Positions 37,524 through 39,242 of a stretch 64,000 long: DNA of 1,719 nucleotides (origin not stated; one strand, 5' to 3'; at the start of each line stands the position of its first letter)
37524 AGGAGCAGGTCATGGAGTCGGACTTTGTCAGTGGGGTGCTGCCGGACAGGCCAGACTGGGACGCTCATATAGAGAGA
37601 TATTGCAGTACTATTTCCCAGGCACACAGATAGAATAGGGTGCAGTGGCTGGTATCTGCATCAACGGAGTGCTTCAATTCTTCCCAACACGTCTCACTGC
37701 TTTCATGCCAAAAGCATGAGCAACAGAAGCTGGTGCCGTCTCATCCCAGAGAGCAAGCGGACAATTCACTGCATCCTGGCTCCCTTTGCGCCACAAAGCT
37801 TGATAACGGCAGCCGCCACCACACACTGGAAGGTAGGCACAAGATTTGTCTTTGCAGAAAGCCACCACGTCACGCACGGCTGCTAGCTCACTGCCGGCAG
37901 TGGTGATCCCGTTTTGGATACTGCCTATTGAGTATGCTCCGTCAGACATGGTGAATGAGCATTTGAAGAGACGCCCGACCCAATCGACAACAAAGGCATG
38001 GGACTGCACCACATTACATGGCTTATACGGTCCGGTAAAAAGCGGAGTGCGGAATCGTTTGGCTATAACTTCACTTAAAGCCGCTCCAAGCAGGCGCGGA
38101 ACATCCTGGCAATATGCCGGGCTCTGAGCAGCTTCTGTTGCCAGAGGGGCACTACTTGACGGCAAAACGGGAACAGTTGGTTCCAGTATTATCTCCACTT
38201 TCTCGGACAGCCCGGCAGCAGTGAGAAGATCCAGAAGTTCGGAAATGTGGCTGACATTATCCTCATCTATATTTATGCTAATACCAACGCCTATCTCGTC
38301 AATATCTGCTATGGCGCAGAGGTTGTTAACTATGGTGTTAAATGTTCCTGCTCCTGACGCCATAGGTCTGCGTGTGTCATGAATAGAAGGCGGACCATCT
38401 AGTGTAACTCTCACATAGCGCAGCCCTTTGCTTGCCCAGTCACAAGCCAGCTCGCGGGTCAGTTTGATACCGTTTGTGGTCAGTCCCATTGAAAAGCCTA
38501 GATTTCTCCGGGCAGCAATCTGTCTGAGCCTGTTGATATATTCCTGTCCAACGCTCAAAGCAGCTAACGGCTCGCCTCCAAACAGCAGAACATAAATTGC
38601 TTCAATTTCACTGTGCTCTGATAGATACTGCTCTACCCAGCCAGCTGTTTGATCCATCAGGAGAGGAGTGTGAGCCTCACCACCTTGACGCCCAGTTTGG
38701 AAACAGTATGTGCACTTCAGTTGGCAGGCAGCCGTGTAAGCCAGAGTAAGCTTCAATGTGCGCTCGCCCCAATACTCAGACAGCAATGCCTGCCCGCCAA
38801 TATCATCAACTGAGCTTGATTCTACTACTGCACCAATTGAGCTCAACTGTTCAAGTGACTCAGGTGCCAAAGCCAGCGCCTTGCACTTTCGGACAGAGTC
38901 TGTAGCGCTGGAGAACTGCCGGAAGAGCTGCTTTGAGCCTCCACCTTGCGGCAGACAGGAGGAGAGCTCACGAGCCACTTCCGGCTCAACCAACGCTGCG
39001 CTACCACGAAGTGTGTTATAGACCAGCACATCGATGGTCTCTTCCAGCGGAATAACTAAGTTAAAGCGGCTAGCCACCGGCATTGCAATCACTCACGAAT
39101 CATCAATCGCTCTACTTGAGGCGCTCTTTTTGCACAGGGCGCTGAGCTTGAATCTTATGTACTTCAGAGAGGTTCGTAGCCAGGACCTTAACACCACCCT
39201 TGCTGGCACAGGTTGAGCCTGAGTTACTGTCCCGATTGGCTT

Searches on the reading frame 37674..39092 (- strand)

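Call 86: search_protein_families(library=padloc, proteins=[window:37674-39092:-], max_evalue=0.001)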
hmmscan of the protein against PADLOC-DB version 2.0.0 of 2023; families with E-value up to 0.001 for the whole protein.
window:37674-39092:- (472 aa): 2 families
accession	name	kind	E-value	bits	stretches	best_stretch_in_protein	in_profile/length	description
PDLC02903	pVip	-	3.4e-09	34.6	1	119-233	6-102/257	Viperins not associated with kinases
PDLC02904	pVip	-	0.00018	19.1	1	120-233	10-109/262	Viperins associated with kinases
